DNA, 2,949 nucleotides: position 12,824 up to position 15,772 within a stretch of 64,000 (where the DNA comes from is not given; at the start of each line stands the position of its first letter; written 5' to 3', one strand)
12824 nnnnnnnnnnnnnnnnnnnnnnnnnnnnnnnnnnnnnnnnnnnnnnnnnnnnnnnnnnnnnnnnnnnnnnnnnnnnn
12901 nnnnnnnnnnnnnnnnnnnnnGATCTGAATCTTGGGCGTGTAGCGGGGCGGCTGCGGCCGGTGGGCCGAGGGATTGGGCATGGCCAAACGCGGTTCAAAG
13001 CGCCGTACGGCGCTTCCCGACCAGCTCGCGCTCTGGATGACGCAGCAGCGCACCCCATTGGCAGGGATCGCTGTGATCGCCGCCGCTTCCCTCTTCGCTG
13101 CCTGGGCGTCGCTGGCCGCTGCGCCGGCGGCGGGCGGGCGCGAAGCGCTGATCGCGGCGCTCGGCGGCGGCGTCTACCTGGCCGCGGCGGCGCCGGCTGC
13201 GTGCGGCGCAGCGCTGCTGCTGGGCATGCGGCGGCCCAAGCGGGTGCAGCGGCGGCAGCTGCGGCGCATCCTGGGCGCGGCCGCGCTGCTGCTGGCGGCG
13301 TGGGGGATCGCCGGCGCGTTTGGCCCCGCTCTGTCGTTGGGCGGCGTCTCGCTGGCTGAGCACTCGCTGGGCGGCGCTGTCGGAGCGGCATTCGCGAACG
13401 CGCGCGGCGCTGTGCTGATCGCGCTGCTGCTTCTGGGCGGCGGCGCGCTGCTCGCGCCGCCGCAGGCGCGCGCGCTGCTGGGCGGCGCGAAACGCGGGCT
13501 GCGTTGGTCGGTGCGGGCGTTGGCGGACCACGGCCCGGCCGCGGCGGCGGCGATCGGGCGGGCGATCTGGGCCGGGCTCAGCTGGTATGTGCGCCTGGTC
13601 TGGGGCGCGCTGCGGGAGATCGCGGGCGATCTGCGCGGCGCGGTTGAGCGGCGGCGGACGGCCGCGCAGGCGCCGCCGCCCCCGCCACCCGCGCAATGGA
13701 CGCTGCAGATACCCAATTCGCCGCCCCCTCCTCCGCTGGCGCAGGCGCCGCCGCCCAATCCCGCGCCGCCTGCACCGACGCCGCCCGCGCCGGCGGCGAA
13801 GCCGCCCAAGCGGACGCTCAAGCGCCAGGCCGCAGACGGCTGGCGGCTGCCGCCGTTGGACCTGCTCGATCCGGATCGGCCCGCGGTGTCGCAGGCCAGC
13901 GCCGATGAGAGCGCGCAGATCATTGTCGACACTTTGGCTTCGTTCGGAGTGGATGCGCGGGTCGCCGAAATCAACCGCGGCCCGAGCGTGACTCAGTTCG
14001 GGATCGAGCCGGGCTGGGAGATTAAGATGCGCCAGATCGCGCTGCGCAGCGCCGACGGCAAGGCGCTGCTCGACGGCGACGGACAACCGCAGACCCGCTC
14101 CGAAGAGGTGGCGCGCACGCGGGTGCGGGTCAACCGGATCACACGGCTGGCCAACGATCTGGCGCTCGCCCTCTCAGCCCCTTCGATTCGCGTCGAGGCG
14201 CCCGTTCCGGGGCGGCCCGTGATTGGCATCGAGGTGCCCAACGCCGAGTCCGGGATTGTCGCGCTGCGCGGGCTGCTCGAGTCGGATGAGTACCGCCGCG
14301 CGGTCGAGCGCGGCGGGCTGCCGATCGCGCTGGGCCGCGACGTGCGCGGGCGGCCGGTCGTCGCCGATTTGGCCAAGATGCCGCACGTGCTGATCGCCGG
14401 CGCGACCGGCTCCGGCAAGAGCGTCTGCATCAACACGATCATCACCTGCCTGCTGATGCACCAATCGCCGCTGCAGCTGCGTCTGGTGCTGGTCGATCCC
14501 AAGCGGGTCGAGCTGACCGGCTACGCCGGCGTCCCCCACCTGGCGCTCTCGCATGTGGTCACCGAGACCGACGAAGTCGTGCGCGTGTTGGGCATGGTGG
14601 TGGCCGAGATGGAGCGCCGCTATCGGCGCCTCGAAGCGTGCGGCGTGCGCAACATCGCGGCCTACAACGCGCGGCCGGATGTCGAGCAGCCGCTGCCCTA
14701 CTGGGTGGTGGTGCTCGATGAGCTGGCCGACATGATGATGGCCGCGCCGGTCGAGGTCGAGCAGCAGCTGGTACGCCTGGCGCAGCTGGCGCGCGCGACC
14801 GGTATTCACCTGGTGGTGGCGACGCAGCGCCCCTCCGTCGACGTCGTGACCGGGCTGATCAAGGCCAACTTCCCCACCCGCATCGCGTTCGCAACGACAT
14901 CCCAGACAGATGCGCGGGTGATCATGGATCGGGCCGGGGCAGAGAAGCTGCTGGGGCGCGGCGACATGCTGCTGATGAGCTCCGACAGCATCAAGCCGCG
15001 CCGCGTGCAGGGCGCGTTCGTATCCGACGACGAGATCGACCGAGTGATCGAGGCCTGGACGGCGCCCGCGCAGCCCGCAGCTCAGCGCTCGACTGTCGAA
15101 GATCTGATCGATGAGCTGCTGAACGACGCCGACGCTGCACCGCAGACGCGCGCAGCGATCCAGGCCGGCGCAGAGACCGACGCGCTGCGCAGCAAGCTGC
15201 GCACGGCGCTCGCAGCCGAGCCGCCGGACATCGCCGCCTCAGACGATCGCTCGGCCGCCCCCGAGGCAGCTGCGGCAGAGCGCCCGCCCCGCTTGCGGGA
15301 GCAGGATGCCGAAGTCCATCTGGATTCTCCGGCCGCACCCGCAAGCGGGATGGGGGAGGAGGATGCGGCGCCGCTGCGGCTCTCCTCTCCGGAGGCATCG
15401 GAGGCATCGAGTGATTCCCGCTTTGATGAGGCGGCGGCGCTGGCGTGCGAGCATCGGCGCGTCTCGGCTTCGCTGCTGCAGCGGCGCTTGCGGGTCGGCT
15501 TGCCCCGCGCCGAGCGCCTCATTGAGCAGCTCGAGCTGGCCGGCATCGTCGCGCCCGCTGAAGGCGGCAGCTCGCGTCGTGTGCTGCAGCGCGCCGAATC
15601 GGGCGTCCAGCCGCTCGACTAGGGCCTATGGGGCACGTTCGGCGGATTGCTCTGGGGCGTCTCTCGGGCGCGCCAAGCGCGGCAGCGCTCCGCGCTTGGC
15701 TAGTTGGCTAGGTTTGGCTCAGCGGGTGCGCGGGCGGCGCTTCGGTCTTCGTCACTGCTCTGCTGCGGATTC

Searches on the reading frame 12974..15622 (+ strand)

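Call 96: search_protein_families(library=pfam, proteins=[window:12974-15622:+], max_evalue=0.00001)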
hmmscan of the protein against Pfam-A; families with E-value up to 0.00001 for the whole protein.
window:12974-15622:+ (882 aa): 3 families
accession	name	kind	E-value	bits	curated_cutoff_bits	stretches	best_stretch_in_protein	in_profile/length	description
PF01580.24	FtsK_SpoIIIE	-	1.4e-55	188.6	24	1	444-622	13-221/221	FtsK/SpoIIIE family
PF17854.6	FtsK_alpha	-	5.9e-28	97.5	22.9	2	381-423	59-101/101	FtsK alpha domain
PF09397.16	FtsK_gamma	-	2.7e-18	65.9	30.6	1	812-871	2-61/63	Ftsk gamma domain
